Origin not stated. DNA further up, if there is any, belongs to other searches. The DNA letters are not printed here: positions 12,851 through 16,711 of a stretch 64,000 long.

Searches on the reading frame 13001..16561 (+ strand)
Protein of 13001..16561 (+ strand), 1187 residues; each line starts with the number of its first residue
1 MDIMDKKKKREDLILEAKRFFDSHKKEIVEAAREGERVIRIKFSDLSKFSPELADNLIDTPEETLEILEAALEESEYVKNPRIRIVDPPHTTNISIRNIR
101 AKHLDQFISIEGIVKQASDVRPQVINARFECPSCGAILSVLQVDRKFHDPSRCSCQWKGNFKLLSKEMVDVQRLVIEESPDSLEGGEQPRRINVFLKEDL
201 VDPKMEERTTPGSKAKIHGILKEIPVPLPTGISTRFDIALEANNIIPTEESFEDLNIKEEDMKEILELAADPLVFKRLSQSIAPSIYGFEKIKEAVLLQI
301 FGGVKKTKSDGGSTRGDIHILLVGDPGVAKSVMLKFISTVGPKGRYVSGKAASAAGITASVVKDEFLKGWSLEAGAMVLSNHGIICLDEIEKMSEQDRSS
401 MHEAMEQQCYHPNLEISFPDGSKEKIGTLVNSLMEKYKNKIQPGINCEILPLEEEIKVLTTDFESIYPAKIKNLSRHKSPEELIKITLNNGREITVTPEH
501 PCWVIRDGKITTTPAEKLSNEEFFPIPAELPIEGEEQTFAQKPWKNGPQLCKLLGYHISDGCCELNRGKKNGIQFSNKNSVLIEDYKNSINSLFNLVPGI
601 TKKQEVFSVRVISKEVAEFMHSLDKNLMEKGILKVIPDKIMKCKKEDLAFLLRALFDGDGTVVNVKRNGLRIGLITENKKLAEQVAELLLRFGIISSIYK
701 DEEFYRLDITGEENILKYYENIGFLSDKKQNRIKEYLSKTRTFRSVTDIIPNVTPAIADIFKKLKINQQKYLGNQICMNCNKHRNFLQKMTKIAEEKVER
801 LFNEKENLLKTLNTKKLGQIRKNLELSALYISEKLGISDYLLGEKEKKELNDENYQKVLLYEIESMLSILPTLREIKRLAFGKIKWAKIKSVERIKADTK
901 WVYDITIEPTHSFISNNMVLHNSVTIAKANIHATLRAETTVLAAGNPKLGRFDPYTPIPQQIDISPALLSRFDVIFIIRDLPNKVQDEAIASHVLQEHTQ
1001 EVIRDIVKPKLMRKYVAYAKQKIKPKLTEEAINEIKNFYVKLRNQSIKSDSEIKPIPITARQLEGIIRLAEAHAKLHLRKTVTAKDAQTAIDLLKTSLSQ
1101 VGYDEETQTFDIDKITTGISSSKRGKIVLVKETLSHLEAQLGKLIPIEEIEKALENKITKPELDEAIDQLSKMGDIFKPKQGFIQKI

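Call 52: search_protein_families(library=pfam, proteins=[window:13001-16561:+], max_evalue=0.001)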
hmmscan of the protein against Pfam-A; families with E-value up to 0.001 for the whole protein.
window:13001-16561:+ (1187 aa): 6 families
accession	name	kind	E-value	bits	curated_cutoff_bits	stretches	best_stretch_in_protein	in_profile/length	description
PF00493.29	MCM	-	4.1e-83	278.3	23.3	2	261-409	1-149/224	MCM P-loop domain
PF17855.7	MCM_lid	-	7.3e-30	103.7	27.4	1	1011-1098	2-87/87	MCM AAA-lid domain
PF17207.9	MCM_OB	-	9.9e-25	87.2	24.8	1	96-224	2-125/126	MCM OB domain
PF14528.11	LAGLIDADG_3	-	3e-23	82.3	22.5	1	651-723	6-82/82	LAGLIDADG-like domain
PF14890.11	Intein_splicing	-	6.8e-22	78.4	35.8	1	417-922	2-155/155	Intein splicing domain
PF14551.11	MCM_N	-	1.9e-07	31.9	24.9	1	25-74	22-71/95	MCM N-terminal domain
